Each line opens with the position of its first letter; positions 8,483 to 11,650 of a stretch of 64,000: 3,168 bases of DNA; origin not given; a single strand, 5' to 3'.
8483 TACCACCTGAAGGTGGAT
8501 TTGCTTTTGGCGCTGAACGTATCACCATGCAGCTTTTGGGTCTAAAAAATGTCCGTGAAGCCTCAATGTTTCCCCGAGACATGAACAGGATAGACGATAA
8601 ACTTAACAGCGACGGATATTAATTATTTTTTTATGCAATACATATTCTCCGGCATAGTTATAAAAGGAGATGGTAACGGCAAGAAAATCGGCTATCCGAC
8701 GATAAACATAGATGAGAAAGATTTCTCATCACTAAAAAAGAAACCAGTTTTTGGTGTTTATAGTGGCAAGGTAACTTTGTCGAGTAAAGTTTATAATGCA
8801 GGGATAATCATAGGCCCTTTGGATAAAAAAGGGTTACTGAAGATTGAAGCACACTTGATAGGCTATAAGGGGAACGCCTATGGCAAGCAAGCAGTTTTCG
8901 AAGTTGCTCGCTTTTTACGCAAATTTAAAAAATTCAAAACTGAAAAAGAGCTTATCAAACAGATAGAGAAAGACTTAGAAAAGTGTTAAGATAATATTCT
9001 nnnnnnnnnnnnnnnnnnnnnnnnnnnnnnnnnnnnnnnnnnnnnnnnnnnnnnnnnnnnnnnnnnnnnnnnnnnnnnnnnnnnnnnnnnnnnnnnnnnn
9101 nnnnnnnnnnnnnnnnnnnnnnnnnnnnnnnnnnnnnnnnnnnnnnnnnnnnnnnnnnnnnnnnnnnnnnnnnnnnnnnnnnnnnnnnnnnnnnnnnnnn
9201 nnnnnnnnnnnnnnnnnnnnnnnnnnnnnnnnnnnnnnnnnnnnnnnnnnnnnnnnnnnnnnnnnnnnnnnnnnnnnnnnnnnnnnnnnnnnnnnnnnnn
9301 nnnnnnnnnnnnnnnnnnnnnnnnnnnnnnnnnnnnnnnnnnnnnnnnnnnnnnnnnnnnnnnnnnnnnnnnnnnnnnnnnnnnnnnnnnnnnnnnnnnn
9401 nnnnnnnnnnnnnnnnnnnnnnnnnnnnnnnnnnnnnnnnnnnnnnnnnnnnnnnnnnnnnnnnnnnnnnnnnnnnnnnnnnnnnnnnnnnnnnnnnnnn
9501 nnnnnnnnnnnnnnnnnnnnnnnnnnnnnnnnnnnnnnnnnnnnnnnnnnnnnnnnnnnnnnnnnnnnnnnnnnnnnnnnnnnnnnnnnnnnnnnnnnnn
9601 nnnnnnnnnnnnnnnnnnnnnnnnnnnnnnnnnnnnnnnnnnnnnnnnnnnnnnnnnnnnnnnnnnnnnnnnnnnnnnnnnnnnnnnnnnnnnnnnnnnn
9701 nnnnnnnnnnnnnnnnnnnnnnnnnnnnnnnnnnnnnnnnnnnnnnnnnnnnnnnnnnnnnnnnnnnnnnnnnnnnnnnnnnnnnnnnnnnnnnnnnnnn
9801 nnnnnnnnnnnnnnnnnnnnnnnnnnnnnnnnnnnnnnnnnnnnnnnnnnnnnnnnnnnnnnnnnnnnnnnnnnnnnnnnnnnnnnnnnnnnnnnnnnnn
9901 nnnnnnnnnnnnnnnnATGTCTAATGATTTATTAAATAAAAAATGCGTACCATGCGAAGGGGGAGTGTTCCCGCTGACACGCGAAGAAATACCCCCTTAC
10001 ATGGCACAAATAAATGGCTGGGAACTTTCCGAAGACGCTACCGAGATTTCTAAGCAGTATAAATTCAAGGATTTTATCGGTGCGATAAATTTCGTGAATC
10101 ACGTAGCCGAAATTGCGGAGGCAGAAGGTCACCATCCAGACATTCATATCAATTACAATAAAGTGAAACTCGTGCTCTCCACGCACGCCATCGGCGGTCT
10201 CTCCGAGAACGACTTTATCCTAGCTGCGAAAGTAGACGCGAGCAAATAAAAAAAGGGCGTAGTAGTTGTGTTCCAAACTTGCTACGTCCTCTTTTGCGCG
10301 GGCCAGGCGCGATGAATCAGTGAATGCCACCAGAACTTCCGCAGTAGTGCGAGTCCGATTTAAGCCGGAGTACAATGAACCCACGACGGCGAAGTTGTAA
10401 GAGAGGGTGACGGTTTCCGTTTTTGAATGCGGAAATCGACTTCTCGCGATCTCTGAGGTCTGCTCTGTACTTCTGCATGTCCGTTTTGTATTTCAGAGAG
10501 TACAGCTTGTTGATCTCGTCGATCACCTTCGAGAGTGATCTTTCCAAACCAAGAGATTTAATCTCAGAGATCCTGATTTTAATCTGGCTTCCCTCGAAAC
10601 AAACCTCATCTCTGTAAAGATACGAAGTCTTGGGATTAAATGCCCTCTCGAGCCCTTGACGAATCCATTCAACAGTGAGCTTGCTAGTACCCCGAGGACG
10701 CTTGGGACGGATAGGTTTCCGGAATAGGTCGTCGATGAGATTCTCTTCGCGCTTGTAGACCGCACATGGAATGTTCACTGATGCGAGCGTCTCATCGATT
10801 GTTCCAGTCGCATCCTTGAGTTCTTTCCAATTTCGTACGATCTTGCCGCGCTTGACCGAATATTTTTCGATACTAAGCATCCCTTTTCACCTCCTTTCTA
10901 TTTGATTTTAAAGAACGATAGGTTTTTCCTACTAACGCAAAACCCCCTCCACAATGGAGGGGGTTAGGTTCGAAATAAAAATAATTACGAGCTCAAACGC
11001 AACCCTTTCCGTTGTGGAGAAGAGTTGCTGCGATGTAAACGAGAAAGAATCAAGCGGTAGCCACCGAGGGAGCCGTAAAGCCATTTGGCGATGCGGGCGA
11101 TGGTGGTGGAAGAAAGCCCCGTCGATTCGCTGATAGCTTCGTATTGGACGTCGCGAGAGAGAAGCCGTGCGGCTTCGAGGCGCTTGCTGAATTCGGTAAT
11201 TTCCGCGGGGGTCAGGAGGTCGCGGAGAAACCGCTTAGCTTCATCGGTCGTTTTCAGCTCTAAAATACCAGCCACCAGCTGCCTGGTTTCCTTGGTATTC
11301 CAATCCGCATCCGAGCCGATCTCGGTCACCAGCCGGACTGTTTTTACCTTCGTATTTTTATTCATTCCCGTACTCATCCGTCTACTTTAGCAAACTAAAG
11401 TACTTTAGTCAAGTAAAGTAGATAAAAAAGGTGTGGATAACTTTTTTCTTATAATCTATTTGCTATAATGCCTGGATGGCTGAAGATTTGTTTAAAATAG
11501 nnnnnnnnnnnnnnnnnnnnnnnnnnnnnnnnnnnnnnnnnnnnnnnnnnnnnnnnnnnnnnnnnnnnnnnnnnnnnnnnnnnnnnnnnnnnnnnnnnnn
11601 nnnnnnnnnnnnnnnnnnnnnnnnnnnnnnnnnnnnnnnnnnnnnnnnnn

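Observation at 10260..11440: Second, GC-rich YerC/TrpR-like regulator with an unknown 187-aa partner: a likely horizontally acquired two-gene module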

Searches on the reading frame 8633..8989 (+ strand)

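Call 4: search_protein_families(library=pfam, proteins=[window:8633-8989:+], max_evalue=1)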
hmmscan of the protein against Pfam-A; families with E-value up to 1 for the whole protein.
window:8633-8989:+ (118 aa): 1 family
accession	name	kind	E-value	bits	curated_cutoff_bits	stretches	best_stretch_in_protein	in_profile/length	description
PF01687.23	Flavokinase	-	5.5e-25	88.4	19.6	1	2-117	4-119/124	Riboflavin kinase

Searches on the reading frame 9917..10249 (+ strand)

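Call 4: search_protein_families(library=pfam, proteins=[window:9917-10249:+], max_evalue=1)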
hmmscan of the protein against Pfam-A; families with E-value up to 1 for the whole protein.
window:9917-10249:+ (110 aa): 2 families
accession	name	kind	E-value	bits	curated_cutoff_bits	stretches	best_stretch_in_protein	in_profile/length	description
PF01329.24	Pterin_4a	-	6.3e-33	113.2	26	1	19-108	2-90/91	Pterin 4 alpha carbinolamine dehydratase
PF15643.12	Tox-PL-2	-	0.2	12.3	25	1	51-101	50-99/103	Papain fold toxin 2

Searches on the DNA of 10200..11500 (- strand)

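Call 105: search_rna_families(source=window, start=10200, end=11500, threshold=evalue, max_evalue=10)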
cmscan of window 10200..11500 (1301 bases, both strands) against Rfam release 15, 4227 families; matches with E-value up to 10: 7.
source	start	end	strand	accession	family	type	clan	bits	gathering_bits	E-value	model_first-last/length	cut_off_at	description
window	10931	11062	-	RF01772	rnk_pseudo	Cis-reg; leader;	-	23.9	55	0.2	1-108/108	no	Pseudomonas rnk leader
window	10947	11019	+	RF03992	mir-6302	Gene; miRNA;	-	22.9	90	0.053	1-79/79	no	mir-6302 microRNA precursor family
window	11404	11471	-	RF01829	sR6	Gene; snRNA; snoRNA; CD-box;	-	20.4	60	2.8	1-53/53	no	sR6 snoRNA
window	11140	11176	+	RF02470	Ms_IGR-8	Gene; sRNA;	-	18.4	44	0.37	1-63/63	no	Mycobacterium sRNA Ms_IGR-8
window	10931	11035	+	RF04087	MIR5565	Gene; miRNA;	-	16.6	80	2.5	1-109/109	no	MIR5565 microRNA precursor family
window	10936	11031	-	RF04087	MIR5565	Gene; miRNA;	-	16.4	80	3.1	1-109/109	no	MIR5565 microRNA precursor family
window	11378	11424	-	RF00713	mir-239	Gene; miRNA;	-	15.8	49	4.6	1-74/74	no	mir-239 microRNA precursor family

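Call 106: search_rna_families(sources=[L017, L025, L083, L057, L001], threshold=gathering)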
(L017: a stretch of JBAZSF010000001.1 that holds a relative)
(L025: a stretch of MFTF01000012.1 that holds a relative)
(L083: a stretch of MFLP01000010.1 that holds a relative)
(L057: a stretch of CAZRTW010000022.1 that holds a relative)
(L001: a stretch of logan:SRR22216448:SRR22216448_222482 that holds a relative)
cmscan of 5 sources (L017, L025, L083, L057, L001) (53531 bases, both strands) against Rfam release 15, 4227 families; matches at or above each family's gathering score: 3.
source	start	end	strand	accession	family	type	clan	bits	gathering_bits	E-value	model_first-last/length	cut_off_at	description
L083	4650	4720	-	RF00005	tRNA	Gene; tRNA;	CL00001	70.8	29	1.6e-13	1-71/71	no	tRNA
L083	5818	5890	+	RF00005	tRNA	Gene; tRNA;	CL00001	69.2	29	4.2e-13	1-71/71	no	tRNA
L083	5240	5311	+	RF00005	tRNA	Gene; tRNA;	CL00001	55.9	29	2e-09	1-71/71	no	tRNA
